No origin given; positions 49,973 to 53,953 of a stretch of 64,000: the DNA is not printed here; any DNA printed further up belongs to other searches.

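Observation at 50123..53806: Solitary 1227-aa fused nuclease-methyltransferase-specificity protein (Type IIB/IIG-like) between housekeeping genes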

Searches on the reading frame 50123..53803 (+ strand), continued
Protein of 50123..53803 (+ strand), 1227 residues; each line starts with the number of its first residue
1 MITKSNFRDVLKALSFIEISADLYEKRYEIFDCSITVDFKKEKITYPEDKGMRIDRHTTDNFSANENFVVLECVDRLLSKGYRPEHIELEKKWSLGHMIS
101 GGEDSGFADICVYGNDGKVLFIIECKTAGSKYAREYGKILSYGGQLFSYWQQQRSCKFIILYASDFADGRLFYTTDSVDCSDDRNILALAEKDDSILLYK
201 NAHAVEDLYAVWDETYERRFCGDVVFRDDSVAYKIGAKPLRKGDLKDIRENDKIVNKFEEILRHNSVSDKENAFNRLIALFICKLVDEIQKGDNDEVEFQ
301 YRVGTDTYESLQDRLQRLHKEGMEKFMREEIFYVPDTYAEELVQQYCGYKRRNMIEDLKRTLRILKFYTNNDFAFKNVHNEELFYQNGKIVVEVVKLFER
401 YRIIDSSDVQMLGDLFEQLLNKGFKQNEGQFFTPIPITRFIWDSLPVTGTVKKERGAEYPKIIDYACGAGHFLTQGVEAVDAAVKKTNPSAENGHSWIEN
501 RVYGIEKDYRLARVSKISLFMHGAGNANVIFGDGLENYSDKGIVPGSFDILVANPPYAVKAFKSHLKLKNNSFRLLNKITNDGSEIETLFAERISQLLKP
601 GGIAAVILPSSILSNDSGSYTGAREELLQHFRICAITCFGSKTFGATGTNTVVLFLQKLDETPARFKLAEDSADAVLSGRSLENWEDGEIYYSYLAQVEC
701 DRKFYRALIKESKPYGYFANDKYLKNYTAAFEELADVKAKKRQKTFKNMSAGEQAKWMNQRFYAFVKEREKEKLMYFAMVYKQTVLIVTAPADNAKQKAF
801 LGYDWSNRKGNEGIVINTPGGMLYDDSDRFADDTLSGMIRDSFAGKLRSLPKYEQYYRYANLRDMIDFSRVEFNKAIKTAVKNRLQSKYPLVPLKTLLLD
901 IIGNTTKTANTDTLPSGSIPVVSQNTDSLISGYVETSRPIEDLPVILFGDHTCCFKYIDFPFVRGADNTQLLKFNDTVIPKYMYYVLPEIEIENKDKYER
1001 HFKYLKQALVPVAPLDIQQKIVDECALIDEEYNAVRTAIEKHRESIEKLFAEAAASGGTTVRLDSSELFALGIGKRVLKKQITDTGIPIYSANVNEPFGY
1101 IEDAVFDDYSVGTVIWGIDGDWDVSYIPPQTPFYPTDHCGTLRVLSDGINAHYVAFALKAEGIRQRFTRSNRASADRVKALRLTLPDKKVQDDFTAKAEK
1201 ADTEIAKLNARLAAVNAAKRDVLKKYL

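Call 37: search_dna_similar(query=window:50123-53803:+, collection=plasmids, mode=protein, max_rows=15)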
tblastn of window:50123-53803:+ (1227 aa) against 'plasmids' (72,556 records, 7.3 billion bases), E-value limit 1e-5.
Records with a match: 793; places in all: 810; records where one place covers at least 80% of the query: 0.
Best place of each record, by identity: <60% 793.
By first word of the organism name: Klebsiella 359; Acinetobacter 38; Escherichia 27; Vibrio 22; Staphylococcus 15; Zymomonas 14; Bacillus 13; Enterococcus 12; Pseudosulfitobacter 12; Rhodococcus 10; and 139 more.
By predicted mobility (MOB-suite, as given by PLSDB): conjugative 454; non-mobilizable 235; mobilizable 104.
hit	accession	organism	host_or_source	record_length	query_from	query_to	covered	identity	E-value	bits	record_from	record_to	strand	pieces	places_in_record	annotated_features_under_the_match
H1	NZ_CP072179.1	Lactobacillus gasseri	Homo sapiens,stool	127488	2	949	77%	28.1%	8e-83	335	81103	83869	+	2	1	restriction endonuclease subunit S | type I restriction enzyme HsdR N-terminal domain-containing protein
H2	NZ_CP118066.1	Lactobacillus gasseri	Homo sapiens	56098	34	949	75%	28.6%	7e-88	322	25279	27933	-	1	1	restriction endonuclease subunit S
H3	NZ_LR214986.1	Mycoplasmopsis cynos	Dog,lung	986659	35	668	52%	33.3%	3e-74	280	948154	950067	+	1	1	N-6 DNA methylase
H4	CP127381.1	Aerococcus tenax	Homo sapiens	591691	54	658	49%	22.9%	2e-14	87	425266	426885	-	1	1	type I restriction-modification system subunit M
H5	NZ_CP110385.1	Tritonibacter mobilis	-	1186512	385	1099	39%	28.1%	4e-15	156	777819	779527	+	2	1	record has no annotation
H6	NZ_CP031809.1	Klebsiella pneumoniae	Homo sapiens,urine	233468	409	1066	34%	29.7%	8e-17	166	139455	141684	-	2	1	restriction endonuclease subunit S | type I restriction-modification system subunit M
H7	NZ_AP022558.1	Geobacillus subterraneus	-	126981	187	662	39%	23.3%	8e-6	58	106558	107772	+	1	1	N-6 DNA methylase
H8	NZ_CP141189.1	Hymenobacter sp. GOD-10R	single cell,Crepidiastrum sonchifolium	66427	324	760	36%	24.8%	3e-13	83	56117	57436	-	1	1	type I restriction-modification system subunit M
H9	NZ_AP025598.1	Thermus thermophilus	-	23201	233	658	35%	24.5%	4e-17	96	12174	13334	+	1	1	N-6 DNA methylase | hypothetical protein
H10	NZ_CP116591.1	Aerococcus urinaeequi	Bos taurus,whole organism,fecal sample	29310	240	658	34%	24.8%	4e-19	102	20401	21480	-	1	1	N-6 DNA methylase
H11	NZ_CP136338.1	Piscinibacter gummiphilus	single cell,soil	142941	209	671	38%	22.3%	3e-12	79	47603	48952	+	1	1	N-6 DNA methylase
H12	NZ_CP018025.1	Alteromonas mediterranea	seawater,seawater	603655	277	737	38%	21.7%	7e-9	68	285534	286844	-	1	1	type I restriction-modification system subunit M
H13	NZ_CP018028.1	Alteromonas mediterranea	seawater,seawater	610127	277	737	38%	21.7%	7e-9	68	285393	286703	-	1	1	type I restriction-modification system subunit M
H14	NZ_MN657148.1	Polaromonas sp.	-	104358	228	662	35%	22.8%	1e-8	68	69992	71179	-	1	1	class I SAM-dependent DNA methyltransferase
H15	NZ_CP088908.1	Rhodococcus qingshengii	cell culture,forest soil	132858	254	658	33%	24.2%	1e-12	81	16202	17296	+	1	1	class I SAM-dependent DNA methyltransferase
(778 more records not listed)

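Call 38: search_dna_similar(query=window:50123-53803:+, collection=phages, mode=protein, max_rows=10)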
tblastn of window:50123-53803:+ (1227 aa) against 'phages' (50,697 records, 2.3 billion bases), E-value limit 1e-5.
Records with a match: 67; places in all: 69; records where one place covers at least 80% of the query: 0.
Best place of each record, by identity: <60% 67.
By first word of the organism name: Acinetobacter 36; Bacteriophage 7; Mycobacterium 6; Streptococcus 6; Staphylococcus 4; Liberibacter 2; Salmonella 2; Escherichia 1; Lachnospiraceae 1; phage 1; and 1 more.
By host as written in the record: Acinetobacter baumannii 17; - 10; Streptococcus suis 6; Acinetobacter baumannii 703 4; Mycobacterium smegmatis mc2 155 4; Staphylococcus aureus 3; Acinetobacter baumannii 1971 3; Acinetobacter baumannii YMC/09/02/B1251 2; and 18 more.
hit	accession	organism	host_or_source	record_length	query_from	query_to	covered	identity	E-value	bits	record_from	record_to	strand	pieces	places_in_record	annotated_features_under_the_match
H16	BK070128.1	Bacteriophage sp.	Helicobacter heilmannii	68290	404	658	21%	31.8%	1e-15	89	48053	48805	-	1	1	hypothetical protein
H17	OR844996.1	Staphylococcus phage SA 1306 Kay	Staphylococcus aureus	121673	408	768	29%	22.3%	2e-8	66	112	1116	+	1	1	record has no annotation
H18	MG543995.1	Staphylococcus phage UPMK_1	methicillin-resistant Staphylococcus ...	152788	408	768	29%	22.3%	2e-8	65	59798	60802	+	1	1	type I restriction-modification system subunit M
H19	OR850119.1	Staphylococcus phage SA 1298 Kay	Staphylococcus aureus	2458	408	768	29%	22.3%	3e-8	64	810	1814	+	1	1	record has no annotation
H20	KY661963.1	Liberibacter phage P-JXGC-3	Candidatus Liberibacter asiaticus str. ...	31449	412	699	23%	27.2%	9e-12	76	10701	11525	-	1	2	type I restriction-modification system, DNA-methyltransferase subunit ...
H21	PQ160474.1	Liberibacter phage P-9PA-3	Candidatus Liberibacter asiaticus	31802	412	699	23%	27.2%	2e-11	75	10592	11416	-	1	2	type I restriction-modification system DNA-methyltransferase subunit M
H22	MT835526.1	Bacteriophage sp.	human fecal samples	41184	406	668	21%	28.3%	3e-11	75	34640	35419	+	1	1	record has no annotation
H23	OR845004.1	Staphylococcus phage SA 1306 Kay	Staphylococcus aureus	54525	431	768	28%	22.0%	7e-6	57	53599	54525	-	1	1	record has no annotation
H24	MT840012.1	Bacteriophage sp.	human fecal samples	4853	387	658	22%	27.0%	9e-17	92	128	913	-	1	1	record has no annotation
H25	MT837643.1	Bacteriophage sp.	human fecal samples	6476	406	662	21%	27.8%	2e-17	95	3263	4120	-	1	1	record has no annotation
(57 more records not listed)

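Call 41: find_encoding_contigs(protein=P0012, flank=8000, max_places=4)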
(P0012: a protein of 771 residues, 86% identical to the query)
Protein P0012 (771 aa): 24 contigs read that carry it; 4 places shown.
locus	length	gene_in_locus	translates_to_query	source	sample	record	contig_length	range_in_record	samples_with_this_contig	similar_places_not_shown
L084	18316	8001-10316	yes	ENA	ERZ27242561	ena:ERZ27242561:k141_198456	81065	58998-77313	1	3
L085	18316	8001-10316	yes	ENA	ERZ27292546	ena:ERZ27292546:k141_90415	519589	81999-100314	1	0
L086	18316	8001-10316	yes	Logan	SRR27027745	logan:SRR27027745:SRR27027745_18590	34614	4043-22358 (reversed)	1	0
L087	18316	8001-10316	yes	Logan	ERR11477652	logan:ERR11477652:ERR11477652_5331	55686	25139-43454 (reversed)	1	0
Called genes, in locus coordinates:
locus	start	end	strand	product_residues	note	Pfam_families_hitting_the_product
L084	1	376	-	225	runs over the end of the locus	PF04474:DUF554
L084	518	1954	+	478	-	PF00587:tRNA-synt_2b, PF03129:HGTP_anticodon, PF09180:ProRS-C_1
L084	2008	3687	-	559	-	PF01476:LysM (weak), PF07501:G5, PF01551:Peptidase_M23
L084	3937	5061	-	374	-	PF13145:Rotamase_2, PF13616:Rotamase_3, PF00639:Rotamase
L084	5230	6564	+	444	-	PF01938:TRAM (weak), PF05958:tRNA_U5-meth_tr, PF03602:Cons_hypoth95 (weak), PF05175:MTS, PF13649:Methyltransf_25 (weak), PF13847:Methyltransf_31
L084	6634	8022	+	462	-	-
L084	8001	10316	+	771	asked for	PF02384:N6_Mtase, PF07669:Eco57I, PF01420:Methylase_S (faint)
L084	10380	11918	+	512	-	PF13396:PLDc_N (weak), PF13091:PLDc_2, PF00614:PLDc (weak), PF13091:PLDc_2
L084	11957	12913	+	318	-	PF08279:HTH_11, PF03099:BPL_LplA_LipB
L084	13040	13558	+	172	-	-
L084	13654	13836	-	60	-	PF00269:SASP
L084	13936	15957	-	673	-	PF17191:RecG_wedge, PF00270:DEAD, PF04851:ResIII, PF00271:Helicase_C, PF19833:RecG_dom3_C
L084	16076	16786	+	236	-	PF00106:adh_short, PF08659:KR (weak), PF13561:adh_short_C2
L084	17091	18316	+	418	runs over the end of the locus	-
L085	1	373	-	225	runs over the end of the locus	PF04474:DUF554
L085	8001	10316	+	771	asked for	PF02384:N6_Mtase, PF07669:Eco57I, PF01420:Methylase_S (faint)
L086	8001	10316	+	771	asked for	PF02384:N6_Mtase, PF07669:Eco57I, PF01420:Methylase_S (faint)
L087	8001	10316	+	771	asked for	PF02384:N6_Mtase, PF07669:Eco57I, PF01420:Methylase_S (faint)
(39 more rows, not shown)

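Call 42: predict_structure(alignment_id=A2)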
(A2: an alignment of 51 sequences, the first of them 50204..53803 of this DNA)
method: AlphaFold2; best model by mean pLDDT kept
length: 1200 residues; sequences in the alignment: 51
mean_pLDDT: 75.0   pTM: 0.50
mean pLDDT of the five models: 75.0, 74.8, 73.2, 71.9, 70.5
residues with pLDDT >= 90: 311; 70-90: 467; 50-70: 247; < 50: 175
segments of 3 or more residues with pLDDT < 50: 71-77, 218-251, 276-279, 302-305, 342-351, 373-379, 381-383, 391-404, 496-498, 527-534, 537-542, 781-785, 876-881, 897-904, 910-932, 936-942, 966-976
pLDDT, mean of each block of 10 residues (from residue 1): 85 88 88 86 93 90 75 51 87 91 90 87 87 90 85 81 76 89 88 80 68 55 41 41 44 54 61 52 60 58 49 56 65 53 44 55 58 48 51 43 62 93 86 76 69 89 74 67 60 55 53 59 51 47 68 73 84 89 90 92 95 72 86 81 93 86 91 91 93 92 92 90 90 95 96 94 86 79 56 90 94 92 85 92 91 66 80 54 59 47 52 42 35 45 65 81 51 48 85 89 83 86 85 88 89 81 73 85 90 82 90 91 92 88 82 90 91 86 79 84
secondary structure, 60 per line:
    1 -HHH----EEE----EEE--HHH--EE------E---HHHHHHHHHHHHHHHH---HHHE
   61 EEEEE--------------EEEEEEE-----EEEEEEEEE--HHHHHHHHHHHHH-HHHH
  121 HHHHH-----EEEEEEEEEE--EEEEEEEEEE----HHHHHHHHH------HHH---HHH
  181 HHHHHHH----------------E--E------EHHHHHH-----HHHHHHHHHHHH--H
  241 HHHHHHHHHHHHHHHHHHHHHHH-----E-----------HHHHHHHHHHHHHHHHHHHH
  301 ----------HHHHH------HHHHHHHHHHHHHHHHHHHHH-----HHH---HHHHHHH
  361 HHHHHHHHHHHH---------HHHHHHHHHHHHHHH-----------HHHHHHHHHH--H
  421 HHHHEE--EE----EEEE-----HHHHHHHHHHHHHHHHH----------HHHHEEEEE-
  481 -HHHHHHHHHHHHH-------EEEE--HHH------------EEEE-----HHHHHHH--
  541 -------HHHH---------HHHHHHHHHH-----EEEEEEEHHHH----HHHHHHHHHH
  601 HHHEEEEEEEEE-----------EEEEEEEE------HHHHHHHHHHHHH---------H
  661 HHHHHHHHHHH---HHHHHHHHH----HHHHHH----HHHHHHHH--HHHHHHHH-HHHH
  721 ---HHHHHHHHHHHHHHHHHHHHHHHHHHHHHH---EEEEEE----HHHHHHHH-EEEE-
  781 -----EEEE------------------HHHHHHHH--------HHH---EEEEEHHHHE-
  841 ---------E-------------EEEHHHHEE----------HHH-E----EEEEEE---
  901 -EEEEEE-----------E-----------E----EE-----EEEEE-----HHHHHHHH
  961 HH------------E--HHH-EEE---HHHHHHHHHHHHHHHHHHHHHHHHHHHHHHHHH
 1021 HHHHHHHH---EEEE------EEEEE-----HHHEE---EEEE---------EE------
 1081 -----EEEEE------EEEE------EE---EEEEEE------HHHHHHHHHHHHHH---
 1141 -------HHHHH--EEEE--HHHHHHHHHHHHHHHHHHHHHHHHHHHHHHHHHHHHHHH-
elements in order (helices of 4 or more, strands of 3 or more residues): E9-11 E16-18 H38-53 E60-65 E80-86 E92-100 H103-115 H117-125 E131-140 E143-152 H157-165 H178-187 H215-220 H226-237 H240-263 H281-300 H311-315 H322-342 H354-372 H382-396 H408-417 H420-424 E435-438 H444-460 H471-474 E475-479 H482-494 E502-505 E523-526 H532-538 H548-551 H561-570 E576-582 H583-586 H591-603 E604-612 E624-631 H638-650 H660-671 H675-683 H688-693 H698-705 H708-715 H717-720 H724-753 E757-762 H767-774 E776-779 E786-789 H808-815 E830-834 H835-838 E864-866 H867-870 E892-897 E902-907 E943-947 H953-962 E982-984 H988-1028 E1032-1035 E1042-1046 E1060-1063 E1086-1090 E1097-1100 E1112-1117 H1124-1137 H1148-1152 E1155-1158 H1161-1199
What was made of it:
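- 50123..50767 (+): N-terminal PD-(D/E)xK endonuclease domain (aa 1-215); catalytic E90 (50390-50392), D109 (50447-50449), E124 (50492-50494), K126 (50498-50500). Alpha/beta core modelled at pLDDT 85-93 (call 42).
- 50840..51337 (+): Multi-helical connector between nuclease and methyltransferase (aa ~240-405). All-helical in the model, but at low confidence (pLDDT 41-65; call 42).
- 52103..52762 (+): Helical 'knob'-like region and linker to the specificity module (aa 661-880). Helix bundle in the model (protein ~687-780) at pLDDT 86-96 (call 42).
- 52763..53158 (+): Target recognition domain 1 (aa 881-1012). Model confidence here is low (pLDDT 35-65, call 42).
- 53159..53293 (+): Conserved helical region CR1 (aa ~1013-1057). 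41-residue helix in the model (protein 1015-1055; call 42).
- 53684..53806 (+): Conserved helical region CR2 and stop codon (aa ~1188-1227). 39-residue C-terminal helix in the model (protein 1188-1226; call 42).
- On Single-chain R-M-S Type IIB enzymes (AloI/PpiI/TstI/CjeI type): The model shows two ~40-residue helices (call 42).
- Closest known: BsaXI. Different: No paddle-like antiparallel helix pair is evident before the S module in the model (call 42).
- The AlphaFold2 model (mean pLDDT 75) shows two ~40-residue helices separating two alpha/beta domains (call 42). TRD1 and the connector are modelled with low confidence (call 42).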
